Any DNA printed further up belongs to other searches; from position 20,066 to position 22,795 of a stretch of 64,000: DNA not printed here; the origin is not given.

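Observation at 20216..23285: Coupled PurL-like / PurQ-like pair in which the alignable catalytic residues are replaced (candidate pseudoenzyme module)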

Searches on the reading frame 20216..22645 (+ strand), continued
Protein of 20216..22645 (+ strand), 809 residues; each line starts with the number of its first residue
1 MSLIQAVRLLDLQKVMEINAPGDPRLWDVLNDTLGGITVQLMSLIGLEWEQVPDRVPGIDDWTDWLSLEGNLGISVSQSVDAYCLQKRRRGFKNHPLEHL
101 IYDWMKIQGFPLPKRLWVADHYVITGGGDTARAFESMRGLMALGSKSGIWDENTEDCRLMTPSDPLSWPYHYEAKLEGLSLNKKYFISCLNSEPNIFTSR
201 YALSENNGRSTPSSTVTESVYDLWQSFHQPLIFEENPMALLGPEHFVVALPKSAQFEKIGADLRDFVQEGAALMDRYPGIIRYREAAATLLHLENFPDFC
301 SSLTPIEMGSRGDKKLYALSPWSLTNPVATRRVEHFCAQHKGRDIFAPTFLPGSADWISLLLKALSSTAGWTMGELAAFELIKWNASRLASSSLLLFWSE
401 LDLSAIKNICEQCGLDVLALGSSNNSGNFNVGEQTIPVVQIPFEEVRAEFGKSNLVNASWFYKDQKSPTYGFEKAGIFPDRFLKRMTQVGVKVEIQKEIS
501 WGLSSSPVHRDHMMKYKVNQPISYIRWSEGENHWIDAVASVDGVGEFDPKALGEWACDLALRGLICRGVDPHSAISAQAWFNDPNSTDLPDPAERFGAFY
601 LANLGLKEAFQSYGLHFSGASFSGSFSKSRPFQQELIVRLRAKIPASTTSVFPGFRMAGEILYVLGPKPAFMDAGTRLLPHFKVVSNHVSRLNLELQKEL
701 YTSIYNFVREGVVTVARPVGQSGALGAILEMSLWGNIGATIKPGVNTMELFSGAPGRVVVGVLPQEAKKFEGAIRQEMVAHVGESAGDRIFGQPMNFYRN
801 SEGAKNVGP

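Call 30: find_related_loci(query=A3, collection=metagenome_contigs, flank=6000)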
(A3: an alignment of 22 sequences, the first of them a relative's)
Query A3 (809 aa) in metagenome_contigs; peptide patterns used: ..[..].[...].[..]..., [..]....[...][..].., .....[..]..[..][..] (x = any residue, [..] = any of these).
330 stretches matched a pattern; 14 encode a relative of the query (tblastn E <= 1e-3); 14 distinct loci.
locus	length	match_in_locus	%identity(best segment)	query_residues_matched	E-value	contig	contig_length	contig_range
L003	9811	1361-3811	31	3-802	1e-128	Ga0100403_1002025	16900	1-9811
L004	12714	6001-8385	32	7-806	4e-115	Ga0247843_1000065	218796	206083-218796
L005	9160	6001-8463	30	4-805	4e-110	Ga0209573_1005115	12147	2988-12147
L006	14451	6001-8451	30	4-805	3e-105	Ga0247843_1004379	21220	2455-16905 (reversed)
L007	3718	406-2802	29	2-792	4e-106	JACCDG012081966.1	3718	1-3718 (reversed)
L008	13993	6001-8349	31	18-807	5e-99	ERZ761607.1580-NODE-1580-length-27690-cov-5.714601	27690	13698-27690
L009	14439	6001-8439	28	21-801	2e-88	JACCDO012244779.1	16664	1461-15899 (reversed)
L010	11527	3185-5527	27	12-796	4e-87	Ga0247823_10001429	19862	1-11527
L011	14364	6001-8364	27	21-797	2e-77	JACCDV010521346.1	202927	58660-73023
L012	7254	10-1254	35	395-801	3e-72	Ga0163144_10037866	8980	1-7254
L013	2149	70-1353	32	370-795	4e-68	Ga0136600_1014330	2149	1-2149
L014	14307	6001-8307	26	32-805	7e-64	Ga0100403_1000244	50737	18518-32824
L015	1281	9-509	50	632-798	1e-53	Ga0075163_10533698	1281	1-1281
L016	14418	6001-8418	26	21-807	5e-82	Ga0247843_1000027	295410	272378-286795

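Call 31: search_solved_structures(query=A3, max_evalue=0.1, show_alignments=3)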
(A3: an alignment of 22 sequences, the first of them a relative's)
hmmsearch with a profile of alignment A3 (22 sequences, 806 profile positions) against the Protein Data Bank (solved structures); distinct sequences matched with E-value up to 0.1: 1.
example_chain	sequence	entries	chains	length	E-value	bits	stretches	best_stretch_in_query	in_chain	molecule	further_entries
3viu_A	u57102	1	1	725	0.00083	21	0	544-758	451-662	Phosphoribosylformylglycinamidine synthase 2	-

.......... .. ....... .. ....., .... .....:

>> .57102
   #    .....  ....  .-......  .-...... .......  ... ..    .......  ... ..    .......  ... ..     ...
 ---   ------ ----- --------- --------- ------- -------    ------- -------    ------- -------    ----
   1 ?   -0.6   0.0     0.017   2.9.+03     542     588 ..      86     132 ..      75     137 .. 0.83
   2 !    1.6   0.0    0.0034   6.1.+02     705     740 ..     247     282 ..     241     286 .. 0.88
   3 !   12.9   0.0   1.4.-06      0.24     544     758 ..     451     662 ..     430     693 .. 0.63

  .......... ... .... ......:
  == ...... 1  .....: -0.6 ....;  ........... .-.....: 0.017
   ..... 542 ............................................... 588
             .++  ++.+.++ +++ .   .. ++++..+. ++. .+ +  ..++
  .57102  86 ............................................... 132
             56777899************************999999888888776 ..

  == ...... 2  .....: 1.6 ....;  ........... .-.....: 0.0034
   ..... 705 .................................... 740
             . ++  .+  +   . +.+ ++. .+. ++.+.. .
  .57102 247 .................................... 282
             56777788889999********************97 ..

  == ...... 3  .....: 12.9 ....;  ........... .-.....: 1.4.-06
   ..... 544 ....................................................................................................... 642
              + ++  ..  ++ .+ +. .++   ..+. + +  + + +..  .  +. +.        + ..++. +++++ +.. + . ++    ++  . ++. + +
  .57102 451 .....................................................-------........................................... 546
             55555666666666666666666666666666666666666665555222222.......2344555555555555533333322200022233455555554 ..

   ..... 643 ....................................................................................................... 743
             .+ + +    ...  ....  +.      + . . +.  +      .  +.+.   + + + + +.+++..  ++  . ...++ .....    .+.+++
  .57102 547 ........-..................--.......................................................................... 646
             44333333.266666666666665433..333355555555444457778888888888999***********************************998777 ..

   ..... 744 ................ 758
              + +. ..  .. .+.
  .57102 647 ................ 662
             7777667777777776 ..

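Call 35: search_protein_families(library=pfam, proteins=[P0037, P0038, P0039, P0040, P0042, P0046, P0050, P0062, P0075, P0079], max_evalue=0.001)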
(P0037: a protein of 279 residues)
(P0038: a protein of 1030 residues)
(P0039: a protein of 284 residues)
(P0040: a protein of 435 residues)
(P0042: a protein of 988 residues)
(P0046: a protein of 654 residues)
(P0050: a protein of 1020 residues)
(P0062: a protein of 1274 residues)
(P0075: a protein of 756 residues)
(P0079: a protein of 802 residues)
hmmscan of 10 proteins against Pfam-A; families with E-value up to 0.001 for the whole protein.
P0037 (279 aa): 2 families
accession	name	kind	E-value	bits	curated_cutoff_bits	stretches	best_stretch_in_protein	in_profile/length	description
PF02769.27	AIRS_C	-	1.3e-12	48.6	23.1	1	130-259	2-151/156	AIR synthase related protein, C-terminal domain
PF00586.29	AIRS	-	1.2e-08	35.7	24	1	6-87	26-96/112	AIR synthase related protein, N-terminal domain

P0038 (1030 aa): 4 families
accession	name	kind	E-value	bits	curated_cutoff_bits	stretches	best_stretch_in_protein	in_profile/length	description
PF02769.27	AIRS_C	-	2.8e-37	128.7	23.1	2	460-612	1-155/156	AIR synthase related protein, C-terminal domain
PF00586.29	AIRS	-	3.6e-26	92.2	24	2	315-443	2-111/112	AIR synthase related protein, N-terminal domain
PF18072.6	FGAR-AT_linker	-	6.9e-14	52.5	26.6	1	206-260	7-50/50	Formylglycinamide ribonucleotide amidotransferase linker domain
PF22689.1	FGAR-AT_PurM_N-like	-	0.00011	22.4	27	1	725-848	42-158/160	FGAR-AT PurM_N-like domain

P0039 (284 aa): 2 families
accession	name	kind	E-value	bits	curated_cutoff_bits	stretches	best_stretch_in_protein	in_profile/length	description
PF02769.27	AIRS_C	-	8e-12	46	23.1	1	153-256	35-149/156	AIR synthase related protein, C-terminal domain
PF00586.29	AIRS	-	6.3e-06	27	24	1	8-91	30-97/112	AIR synthase related protein, N-terminal domain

P0040 (435 aa): 2 families
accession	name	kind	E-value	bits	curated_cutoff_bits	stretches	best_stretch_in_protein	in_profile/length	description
PF02769.27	AIRS_C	-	2e-10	41.5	23.1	1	323-415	47-151/156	AIR synthase related protein, C-terminal domain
PF00586.29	AIRS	-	5.4e-06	27.2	24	1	161-250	29-97/112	AIR synthase related protein, N-terminal domain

P0042 (988 aa): 4 families
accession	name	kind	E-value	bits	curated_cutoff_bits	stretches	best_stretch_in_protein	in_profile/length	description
PF02769.27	AIRS_C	-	2.8e-34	119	23.1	2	429-579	3-155/156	AIR synthase related protein, C-terminal domain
PF00586.29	AIRS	-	2.6e-28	99.1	24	2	282-411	2-112/112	AIR synthase related protein, N-terminal domain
PF18072.6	FGAR-AT_linker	-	4.4e-16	59.5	26.6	1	175-233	1-50/50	Formylglycinamide ribonucleotide amidotransferase linker domain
PF22689.1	FGAR-AT_PurM_N-like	-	0.00016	21.9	27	1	647-801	5-149/160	FGAR-AT PurM_N-like domain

P0046 (654 aa): 2 families
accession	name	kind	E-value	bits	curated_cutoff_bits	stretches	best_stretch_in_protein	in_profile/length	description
PF02769.27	AIRS_C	-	8e-35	120.7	23.1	2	97-247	2-154/156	AIR synthase related protein, C-terminal domain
PF00586.29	AIRS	-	5.7e-15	56.2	24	2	361-455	13-96/112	AIR synthase related protein, N-terminal domain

P0050 (1020 aa): 3 families
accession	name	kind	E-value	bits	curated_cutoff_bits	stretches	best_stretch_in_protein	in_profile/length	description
PF02769.27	AIRS_C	-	1.2e-44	152.7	23.1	2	453-604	2-155/156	AIR synthase related protein, C-terminal domain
PF00586.29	AIRS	-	9.6e-24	84.4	24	2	311-435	2-111/112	AIR synthase related protein, N-terminal domain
PF18072.6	FGAR-AT_linker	-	2.2e-13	50.9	26.6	1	193-252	2-50/50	Formylglycinamide ribonucleotide amidotransferase linker domain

P0062 (1274 aa): 5 families
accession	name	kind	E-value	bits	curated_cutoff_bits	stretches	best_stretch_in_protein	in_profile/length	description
PF13507.12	GATase_5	-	1.8e-79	266.9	27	1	1007-1269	1-260/260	CobB/CobQ-like glutamine amidotransferase domain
PF02769.27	AIRS_C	-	1.3e-46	159.1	23.1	2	435-586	1-153/156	AIR synthase related protein, C-terminal domain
PF18072.6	FGAR-AT_linker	-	7.6e-16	58.8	26.6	1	208-248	9-49/50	Formylglycinamide ribonucleotide amidotransferase linker domain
PF00586.29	AIRS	-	3.6e-14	53.6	24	2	291-420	3-112/112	AIR synthase related protein, N-terminal domain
PF22689.1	FGAR-AT_PurM_N-like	-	0.00015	22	27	1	674-802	31-159/160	FGAR-AT PurM_N-like domain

P0075 (756 aa): 3 families
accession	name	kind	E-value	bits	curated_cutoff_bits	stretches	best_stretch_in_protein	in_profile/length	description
PF02769.27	AIRS_C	-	1.3e-47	162.3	23.1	2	205-357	1-154/156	AIR synthase related protein, C-terminal domain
PF00586.29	AIRS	-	6.3e-21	75.3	24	2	60-190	2-112/112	AIR synthase related protein, N-terminal domain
PF18072.6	FGAR-AT_linker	-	2.6e-07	31.5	26.6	1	1-19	31-49/50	Formylglycinamide ribonucleotide amidotransferase linker domain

P0079 (802 aa): 4 families
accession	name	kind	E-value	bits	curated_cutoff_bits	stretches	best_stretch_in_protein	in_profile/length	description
PF02769.27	AIRS_C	-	7.8e-39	133.8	23.1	2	255-406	2-156/156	AIR synthase related protein, C-terminal domain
PF00586.29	AIRS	-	7e-24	84.8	24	1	118-244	2-112/112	AIR synthase related protein, N-terminal domain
PF18072.6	FGAR-AT_linker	-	1.1e-17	64.7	26.6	1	21-69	2-50/50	Formylglycinamide ribonucleotide amidotransferase linker domain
PF22689.1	FGAR-AT_PurM_N-like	-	2.6e-05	24.5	27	1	464-622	2-160/160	FGAR-AT PurM_N-like domain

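Call 62: search_protein_families(library=pfam, alignment_id=A3, max_evalue=0.01)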
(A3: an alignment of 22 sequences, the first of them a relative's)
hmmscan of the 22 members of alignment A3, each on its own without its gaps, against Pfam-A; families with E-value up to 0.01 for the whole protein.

A. member 1, P0001 (809 aa): 1 family
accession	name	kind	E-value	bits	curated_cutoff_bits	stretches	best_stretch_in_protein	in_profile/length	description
PF02769.27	AIRS_C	-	0.0014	19.3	23.1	1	691-788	38-148/156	AIR synthase related protein, C-terminal domain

B. families by the number of members that match (of 22 scanned): 1 family
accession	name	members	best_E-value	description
PF02769.27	AIRS_C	17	1.3e-08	AIR synthase related protein, C-terminal domain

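Call 65: list_cluster_members(proteins=[P0010, P0011, P0012, P0013, P0014, P0015, P0016, P0017, P0018, P0019])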
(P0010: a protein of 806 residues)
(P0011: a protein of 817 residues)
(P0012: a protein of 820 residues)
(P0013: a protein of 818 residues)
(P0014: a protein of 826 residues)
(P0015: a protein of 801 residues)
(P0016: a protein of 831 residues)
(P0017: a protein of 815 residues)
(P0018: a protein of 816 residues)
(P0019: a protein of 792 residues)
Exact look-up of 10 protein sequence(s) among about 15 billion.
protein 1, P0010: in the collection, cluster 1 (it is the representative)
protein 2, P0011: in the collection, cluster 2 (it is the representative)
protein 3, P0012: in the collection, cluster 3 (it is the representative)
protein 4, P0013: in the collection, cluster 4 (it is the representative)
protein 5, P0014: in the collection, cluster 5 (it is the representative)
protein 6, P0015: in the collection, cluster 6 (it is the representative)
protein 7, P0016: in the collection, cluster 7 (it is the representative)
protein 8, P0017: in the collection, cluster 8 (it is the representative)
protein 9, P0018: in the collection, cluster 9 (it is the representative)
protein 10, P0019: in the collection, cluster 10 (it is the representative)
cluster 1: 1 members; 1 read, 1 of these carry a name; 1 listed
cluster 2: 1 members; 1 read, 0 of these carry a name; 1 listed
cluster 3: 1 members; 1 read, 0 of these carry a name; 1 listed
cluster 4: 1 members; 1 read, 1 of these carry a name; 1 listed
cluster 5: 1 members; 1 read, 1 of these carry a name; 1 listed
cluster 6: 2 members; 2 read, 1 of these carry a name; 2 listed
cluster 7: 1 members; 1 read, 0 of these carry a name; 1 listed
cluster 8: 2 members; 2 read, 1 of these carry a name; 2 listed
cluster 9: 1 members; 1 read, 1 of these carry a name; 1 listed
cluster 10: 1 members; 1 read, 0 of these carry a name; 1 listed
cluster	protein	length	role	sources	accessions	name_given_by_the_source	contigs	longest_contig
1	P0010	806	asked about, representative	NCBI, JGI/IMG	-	hypothetical protein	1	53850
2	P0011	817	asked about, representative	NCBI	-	-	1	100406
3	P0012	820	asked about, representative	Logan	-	-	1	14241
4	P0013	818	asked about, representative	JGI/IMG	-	hypothetical protein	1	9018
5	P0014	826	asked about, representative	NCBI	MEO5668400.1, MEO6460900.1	MAG: hypothetical protein ABIR96_10095 [Bdellovibrionota bacterium]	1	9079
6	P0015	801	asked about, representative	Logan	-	-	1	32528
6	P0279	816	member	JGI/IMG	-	hypothetical protein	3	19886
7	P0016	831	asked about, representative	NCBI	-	-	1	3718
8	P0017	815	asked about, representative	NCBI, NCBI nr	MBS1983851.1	MAG: hypothetical protein JST16_06740 [Bdellovibrionales bacterium] | hypothetical protein [Bdellovibrionales bacterium]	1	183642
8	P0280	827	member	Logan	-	-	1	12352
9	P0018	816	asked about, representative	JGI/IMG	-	hypothetical protein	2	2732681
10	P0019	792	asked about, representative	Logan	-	-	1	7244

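Call 66: list_cluster_members(proteins=[P0020, P0021, P0022, P0024, P0025, P0026, P0027, P0029, P0031, P0023])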
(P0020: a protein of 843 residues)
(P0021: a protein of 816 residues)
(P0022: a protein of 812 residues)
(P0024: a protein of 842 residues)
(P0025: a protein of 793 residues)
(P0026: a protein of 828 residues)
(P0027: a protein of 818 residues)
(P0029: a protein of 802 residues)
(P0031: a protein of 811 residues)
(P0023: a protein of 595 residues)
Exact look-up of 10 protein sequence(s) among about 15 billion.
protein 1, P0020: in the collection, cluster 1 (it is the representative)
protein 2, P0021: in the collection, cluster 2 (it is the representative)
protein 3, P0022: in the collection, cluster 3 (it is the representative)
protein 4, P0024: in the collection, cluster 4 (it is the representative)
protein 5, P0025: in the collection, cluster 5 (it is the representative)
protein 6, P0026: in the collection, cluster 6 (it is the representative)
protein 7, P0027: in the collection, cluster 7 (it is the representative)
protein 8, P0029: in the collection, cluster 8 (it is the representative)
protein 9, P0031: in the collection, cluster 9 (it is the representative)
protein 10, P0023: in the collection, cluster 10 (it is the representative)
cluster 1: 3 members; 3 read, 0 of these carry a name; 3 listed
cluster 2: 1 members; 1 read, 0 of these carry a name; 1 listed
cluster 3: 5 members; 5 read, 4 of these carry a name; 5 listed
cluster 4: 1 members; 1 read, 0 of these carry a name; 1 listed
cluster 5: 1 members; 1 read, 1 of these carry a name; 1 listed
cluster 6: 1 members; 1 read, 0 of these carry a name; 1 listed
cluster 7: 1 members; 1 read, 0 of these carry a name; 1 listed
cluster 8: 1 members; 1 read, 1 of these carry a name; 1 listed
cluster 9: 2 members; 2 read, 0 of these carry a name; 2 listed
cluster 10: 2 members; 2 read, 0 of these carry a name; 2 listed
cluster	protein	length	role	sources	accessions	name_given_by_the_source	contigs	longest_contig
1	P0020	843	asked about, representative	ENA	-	-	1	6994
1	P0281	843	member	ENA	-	-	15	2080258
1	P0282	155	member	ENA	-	-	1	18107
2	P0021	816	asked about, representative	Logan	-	-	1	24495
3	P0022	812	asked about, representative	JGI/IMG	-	hypothetical protein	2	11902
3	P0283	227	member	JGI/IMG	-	phosphoribosylformylglycinamidine (FGAM) synthase-like enzyme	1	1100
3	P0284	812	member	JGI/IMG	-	hypothetical protein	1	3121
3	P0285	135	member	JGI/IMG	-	phosphoribosylformylglycinamidine (FGAM) synthase-like enzyme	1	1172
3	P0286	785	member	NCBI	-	-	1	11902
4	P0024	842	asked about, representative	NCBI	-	-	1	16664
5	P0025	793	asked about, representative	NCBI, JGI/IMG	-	hypothetical protein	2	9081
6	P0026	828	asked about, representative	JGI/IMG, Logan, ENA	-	-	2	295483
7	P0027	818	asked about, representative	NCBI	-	-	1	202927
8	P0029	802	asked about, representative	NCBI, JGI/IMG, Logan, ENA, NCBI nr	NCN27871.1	hypothetical protein GW915_09875 [bacterium] | hypothetical protein [bacterium]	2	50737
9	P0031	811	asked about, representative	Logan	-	-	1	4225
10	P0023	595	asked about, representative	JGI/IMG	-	-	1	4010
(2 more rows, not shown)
